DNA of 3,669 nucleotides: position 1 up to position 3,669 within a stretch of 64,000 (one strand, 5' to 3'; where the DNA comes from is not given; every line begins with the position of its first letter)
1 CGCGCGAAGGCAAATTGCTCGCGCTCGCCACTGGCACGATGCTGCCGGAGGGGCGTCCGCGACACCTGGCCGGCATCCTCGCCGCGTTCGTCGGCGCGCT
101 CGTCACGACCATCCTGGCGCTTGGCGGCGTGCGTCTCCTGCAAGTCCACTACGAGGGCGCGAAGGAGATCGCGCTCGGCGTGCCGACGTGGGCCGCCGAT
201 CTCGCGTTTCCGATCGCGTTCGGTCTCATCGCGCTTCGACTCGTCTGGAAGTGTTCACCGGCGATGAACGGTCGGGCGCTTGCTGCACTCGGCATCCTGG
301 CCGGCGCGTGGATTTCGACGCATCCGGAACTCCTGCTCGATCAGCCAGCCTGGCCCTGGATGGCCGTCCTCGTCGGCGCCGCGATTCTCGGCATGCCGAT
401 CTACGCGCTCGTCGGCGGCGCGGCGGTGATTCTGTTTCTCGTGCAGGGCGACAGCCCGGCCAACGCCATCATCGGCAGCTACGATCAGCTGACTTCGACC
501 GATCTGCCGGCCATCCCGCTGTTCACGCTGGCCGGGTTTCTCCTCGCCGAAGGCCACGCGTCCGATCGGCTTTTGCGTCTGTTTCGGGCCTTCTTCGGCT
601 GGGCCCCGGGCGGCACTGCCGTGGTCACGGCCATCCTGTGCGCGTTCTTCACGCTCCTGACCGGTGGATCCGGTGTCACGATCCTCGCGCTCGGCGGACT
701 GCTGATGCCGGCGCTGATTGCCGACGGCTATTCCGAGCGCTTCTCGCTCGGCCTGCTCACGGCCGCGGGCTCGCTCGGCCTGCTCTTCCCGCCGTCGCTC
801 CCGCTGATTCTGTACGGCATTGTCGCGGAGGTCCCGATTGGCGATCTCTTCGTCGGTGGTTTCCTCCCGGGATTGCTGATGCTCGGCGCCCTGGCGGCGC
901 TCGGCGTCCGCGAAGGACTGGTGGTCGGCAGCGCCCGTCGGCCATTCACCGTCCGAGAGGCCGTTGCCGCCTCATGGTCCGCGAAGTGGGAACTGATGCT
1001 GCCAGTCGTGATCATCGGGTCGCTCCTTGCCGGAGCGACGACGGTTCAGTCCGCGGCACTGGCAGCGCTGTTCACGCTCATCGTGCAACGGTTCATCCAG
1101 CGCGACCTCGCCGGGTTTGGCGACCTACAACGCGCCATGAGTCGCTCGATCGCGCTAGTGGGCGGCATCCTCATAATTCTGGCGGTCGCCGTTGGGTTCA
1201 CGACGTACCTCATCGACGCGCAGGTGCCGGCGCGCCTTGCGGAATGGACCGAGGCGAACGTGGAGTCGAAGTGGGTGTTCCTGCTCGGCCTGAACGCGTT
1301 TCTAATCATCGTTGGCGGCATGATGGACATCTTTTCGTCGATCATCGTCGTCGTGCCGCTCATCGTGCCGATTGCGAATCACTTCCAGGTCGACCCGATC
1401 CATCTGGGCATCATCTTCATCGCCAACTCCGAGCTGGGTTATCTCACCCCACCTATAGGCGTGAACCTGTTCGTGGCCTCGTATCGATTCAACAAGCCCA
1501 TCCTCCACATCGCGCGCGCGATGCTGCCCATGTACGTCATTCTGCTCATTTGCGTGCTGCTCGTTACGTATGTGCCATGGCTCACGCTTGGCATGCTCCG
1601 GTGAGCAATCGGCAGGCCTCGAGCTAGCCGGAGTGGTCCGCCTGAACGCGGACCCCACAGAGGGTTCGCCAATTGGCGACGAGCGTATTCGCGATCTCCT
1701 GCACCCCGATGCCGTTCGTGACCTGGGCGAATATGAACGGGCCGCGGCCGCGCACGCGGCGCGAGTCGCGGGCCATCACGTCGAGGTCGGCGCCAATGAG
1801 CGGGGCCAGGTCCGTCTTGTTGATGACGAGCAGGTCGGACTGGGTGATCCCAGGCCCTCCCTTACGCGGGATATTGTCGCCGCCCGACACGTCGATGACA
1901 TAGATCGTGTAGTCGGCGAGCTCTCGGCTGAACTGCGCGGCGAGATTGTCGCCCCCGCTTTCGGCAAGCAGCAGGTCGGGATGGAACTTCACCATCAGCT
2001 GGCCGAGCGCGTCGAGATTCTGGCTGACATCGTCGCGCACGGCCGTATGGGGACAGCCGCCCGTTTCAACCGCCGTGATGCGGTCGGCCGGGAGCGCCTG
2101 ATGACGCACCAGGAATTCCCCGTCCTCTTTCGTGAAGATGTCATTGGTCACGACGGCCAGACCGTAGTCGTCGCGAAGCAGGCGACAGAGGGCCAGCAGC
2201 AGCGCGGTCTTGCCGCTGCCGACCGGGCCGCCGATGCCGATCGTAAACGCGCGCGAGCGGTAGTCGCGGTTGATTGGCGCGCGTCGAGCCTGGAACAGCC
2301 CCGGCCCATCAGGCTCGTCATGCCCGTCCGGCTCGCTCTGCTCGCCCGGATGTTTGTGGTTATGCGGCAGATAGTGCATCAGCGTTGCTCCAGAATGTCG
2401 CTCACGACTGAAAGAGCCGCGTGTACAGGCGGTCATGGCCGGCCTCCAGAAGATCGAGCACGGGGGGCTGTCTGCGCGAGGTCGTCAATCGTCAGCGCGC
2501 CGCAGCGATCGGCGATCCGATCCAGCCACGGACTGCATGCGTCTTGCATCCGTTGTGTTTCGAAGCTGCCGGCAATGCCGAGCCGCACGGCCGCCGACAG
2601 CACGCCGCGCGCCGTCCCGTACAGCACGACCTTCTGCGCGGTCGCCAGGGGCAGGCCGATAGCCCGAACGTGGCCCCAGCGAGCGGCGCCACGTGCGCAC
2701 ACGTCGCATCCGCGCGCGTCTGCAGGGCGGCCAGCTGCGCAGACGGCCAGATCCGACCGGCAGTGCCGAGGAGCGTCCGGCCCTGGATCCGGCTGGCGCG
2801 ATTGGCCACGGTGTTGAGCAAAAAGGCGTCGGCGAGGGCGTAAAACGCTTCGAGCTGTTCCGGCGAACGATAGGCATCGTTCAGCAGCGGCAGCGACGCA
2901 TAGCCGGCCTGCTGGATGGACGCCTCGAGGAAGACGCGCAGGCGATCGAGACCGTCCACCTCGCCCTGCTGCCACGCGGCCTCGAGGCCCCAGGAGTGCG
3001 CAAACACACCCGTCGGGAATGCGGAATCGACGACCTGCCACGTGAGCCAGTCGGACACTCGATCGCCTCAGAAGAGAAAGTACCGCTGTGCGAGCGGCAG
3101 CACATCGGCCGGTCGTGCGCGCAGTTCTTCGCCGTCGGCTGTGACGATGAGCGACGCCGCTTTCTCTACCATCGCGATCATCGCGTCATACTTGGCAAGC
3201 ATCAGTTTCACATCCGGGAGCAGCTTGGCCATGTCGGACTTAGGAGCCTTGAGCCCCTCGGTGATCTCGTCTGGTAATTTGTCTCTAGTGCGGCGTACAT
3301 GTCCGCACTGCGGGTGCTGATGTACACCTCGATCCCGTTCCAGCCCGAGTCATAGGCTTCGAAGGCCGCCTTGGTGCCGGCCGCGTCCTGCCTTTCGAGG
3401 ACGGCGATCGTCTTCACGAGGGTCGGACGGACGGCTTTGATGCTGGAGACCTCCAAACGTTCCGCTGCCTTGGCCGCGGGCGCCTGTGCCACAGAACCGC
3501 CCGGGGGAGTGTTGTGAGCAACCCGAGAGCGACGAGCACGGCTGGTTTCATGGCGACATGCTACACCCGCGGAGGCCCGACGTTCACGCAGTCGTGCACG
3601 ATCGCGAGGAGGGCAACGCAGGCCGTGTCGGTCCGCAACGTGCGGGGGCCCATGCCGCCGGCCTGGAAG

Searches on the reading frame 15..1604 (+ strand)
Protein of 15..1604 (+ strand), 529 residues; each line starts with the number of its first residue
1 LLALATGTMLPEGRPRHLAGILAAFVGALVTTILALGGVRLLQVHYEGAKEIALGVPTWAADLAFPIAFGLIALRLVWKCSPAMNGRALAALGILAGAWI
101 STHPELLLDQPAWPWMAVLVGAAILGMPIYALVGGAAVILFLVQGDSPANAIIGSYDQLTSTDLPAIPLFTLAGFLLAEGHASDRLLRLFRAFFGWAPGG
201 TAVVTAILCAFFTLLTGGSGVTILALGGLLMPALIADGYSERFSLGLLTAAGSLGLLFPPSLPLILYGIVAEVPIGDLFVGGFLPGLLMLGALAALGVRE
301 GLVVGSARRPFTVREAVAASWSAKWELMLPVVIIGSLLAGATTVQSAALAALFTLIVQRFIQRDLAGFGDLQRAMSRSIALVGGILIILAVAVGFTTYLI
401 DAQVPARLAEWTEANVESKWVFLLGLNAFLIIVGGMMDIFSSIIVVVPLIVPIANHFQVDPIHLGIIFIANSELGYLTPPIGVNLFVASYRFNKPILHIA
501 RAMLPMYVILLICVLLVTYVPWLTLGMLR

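Call 7: search_protein_families(library=ncbifam, proteins=[window:15-1604:+])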
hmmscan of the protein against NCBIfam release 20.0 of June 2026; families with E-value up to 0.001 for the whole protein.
window:15-1604:+ (529 aa): 3 families
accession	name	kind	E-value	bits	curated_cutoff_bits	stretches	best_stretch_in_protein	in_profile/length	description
TIGR00786.1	dctM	subfamily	7e-97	324.7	268.45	1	126-525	1-402/405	TRAP transporter large permease subunit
NF011634.1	PRK15060.1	equivalog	5e-38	131.2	800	1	116-523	7-416/425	2,3-diketo-L-gulonate TRAP transporter large permease YiaN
TIGR02123.1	TRAP_fused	subfamily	6.9e-10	38.2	320.65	1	165-522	169-533/615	TRAP transporter fused permease subunit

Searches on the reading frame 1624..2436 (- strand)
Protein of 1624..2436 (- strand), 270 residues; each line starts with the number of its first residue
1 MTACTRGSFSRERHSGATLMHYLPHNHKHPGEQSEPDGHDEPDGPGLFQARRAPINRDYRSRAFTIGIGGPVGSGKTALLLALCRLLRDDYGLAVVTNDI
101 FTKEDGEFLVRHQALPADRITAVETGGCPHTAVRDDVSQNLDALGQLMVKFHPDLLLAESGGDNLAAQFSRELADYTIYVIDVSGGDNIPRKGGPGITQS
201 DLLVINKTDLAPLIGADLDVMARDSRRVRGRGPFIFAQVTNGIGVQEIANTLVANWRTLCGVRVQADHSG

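Call 7: search_protein_families(library=ncbifam, proteins=[window:1624-2436:-])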
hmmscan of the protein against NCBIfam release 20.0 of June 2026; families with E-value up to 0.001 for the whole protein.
window:1624-2436:- (270 aa): 3 families
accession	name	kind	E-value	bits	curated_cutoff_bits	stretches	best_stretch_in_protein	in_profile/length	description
TIGR00101.1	ureG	equivalog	3.9e-82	274.9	204.2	1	65-249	3-188/199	urease accessory protein UreG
TIGR00073.1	hypB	equivalog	4.3e-17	62.3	121.2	1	62-253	29-211/217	hydrogenase nickel incorporation protein HypB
NF007775.0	PRK10463.1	equivalog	9.9e-09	35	385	1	68-252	109-284/290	hydrogenase nickel incorporation protein HypB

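Call 18: find_encoding_contigs(protein=window:1624-2436:-, flank=10000, max_places=8)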
Protein window:1624-2436:- (270 aa): no gene with exactly this product is on record in the collection.

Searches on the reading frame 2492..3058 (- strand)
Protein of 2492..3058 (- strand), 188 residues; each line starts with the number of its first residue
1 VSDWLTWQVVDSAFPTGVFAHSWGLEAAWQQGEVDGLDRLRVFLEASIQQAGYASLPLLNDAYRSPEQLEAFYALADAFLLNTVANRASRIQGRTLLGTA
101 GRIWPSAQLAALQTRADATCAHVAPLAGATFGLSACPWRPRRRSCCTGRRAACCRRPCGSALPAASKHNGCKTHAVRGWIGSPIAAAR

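Call 34: find_encoding_contigs(protein=window:2492-3058:-, flank=10000, max_places=10)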
Protein window:2492-3058:- (188 aa): 5 contigs read that carry it; 2 places shown.
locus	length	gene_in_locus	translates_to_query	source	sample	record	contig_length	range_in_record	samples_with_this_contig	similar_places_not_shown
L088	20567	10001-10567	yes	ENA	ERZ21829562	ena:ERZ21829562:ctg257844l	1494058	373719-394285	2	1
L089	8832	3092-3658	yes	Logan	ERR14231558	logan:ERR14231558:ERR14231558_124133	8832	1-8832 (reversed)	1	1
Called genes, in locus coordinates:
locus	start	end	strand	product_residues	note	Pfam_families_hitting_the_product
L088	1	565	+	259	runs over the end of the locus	-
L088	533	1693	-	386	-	PF01612:DNA_pol_A_exo1, PF00570:HRDC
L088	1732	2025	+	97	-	-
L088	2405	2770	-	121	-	PF01253:SUI1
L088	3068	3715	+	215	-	PF03169:OPT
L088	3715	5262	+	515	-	PF03169:OPT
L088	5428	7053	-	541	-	PF00009:GTP_EFTU, PF01926:MMR_HSR1 (weak), PF22042:EF-G_D2, PF03144:GTP_EFTU_D2, PF16658:RF3_C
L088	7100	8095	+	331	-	PF00849:PseudoU_synth_2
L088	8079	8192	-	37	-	-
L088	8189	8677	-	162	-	PF00753:Lactamase_B (weak)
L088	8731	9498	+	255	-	PF04452:Methyltrans_RNA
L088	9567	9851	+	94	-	-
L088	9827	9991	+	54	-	-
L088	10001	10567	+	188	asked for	PF01730:UreF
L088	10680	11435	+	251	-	PF02492:cobW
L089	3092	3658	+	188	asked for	PF01730:UreF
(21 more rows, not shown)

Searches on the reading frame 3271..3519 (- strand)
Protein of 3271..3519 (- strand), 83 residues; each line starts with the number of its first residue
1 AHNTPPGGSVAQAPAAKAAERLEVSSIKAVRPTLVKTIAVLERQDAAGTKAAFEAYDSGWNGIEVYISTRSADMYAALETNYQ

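Call 78: search_protein_families(library=ncbifam, max_evalue=0.05, proteins=[window:3271-3519:-])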
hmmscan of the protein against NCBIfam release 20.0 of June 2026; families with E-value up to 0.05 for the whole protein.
seq(83 aa): 0 families
